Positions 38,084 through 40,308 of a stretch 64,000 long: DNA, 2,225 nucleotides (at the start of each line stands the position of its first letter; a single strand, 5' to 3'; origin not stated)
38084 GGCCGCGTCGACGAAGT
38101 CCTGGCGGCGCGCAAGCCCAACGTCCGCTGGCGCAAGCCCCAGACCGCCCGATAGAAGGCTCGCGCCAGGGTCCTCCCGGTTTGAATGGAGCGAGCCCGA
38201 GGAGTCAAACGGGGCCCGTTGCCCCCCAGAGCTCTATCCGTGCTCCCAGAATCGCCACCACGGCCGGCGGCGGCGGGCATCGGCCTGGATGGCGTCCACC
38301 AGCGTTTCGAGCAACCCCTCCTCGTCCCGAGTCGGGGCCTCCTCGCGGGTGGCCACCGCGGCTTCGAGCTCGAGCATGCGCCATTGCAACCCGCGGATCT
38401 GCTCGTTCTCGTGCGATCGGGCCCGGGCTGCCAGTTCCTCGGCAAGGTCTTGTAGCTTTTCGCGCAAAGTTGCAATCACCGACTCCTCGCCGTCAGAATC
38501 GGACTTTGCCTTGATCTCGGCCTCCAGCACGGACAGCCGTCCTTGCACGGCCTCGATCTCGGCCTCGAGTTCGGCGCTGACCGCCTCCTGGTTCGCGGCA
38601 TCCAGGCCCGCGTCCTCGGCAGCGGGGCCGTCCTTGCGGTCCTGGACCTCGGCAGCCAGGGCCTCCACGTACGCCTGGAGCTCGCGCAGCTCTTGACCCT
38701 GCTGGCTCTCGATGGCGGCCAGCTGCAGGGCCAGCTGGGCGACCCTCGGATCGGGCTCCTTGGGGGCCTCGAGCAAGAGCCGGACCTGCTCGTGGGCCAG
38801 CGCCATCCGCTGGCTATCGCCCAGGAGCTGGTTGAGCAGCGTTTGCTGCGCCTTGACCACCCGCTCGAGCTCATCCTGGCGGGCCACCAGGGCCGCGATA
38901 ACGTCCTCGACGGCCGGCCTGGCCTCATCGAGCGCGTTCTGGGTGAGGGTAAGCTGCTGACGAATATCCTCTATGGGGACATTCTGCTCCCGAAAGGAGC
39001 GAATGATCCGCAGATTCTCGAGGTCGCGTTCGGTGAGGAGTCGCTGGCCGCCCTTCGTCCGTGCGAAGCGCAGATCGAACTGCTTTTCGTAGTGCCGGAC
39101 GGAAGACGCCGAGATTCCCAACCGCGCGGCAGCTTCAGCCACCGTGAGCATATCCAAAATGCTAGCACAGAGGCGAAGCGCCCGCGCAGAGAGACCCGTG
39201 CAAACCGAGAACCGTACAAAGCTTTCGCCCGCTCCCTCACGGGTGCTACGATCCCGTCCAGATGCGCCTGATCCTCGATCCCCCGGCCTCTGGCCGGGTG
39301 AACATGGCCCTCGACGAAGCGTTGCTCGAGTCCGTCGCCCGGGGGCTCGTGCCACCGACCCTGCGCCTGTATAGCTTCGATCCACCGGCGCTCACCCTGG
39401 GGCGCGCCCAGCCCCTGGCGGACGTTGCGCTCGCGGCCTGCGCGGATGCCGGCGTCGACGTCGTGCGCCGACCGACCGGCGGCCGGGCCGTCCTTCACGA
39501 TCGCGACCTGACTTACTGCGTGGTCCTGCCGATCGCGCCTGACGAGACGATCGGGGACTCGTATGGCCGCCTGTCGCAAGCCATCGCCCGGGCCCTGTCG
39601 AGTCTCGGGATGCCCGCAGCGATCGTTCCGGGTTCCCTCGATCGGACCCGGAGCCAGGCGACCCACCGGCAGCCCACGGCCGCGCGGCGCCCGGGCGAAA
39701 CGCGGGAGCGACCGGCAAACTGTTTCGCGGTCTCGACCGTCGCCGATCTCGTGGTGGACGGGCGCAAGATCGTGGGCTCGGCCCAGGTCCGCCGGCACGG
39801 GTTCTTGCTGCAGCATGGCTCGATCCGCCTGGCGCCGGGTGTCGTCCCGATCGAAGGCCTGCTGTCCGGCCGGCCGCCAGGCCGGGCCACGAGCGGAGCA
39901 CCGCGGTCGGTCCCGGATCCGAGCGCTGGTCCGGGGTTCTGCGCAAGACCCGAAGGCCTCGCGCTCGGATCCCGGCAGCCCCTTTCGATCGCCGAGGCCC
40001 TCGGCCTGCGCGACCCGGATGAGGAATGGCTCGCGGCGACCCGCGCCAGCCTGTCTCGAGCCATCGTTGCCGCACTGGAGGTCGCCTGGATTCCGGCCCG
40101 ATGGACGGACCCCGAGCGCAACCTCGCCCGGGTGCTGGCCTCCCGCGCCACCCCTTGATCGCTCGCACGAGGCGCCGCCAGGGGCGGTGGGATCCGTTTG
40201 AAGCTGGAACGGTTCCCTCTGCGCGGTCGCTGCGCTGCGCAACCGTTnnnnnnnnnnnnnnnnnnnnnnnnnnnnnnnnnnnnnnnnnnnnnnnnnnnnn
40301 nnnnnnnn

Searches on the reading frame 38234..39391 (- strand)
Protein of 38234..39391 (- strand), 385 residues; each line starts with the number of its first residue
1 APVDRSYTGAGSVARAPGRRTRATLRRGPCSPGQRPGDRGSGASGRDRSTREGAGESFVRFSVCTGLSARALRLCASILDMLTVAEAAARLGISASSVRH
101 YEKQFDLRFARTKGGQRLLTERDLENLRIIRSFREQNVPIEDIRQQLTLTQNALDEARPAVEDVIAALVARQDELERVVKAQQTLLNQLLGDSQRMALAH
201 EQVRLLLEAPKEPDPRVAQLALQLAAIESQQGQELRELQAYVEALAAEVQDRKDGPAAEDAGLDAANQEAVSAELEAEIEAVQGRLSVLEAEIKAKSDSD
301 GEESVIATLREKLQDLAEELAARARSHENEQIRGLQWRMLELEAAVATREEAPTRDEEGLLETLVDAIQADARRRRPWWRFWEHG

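Call 60: search_protein_families(library=pfam, proteins=[window:38234-39391:-], max_evalue=0.0001)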
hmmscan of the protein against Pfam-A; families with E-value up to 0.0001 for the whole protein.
window:38234-39391:- (385 aa): 3 families
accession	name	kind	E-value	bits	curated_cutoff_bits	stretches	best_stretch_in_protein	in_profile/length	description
PF13411.12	MerR_1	-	6.5e-16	58.6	21.6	1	83-146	2-65/69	MerR HTH family regulatory protein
PF00376.29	MerR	-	3e-07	30.6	28.2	1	83-118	1-37/38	MerR family regulatory protein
PF12728.13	HTH_17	-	2.7e-06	28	27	1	81-125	1-44/51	Helix-turn-helix domain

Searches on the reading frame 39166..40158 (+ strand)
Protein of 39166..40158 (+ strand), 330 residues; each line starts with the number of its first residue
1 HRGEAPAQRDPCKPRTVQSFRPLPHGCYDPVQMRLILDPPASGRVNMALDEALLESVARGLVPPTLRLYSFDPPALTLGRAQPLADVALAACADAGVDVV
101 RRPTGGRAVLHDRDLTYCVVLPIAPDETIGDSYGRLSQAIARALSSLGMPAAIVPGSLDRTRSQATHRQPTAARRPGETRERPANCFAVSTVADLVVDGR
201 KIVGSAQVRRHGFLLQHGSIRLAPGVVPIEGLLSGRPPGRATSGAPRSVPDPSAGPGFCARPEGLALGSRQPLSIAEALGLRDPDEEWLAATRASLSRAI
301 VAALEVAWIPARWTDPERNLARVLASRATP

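Call 81: search_protein_families(library=pfam, proteins=[window:39166-40158:+], max_evalue=0.0001)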
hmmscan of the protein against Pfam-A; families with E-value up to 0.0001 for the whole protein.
window:39166-40158:+ (330 aa): 2 families
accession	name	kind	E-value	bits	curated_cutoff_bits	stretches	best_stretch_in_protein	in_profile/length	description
PF21948.1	LplA-B_cat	-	1.9e-32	113.3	27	1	44-250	3-172/200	Lipoyl protein ligase A/B catalytic domain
PF03099.24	BPL_LplA_LipB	-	2.6e-13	50.5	21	1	93-221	22-129/133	Biotin/lipoate A/B protein ligase family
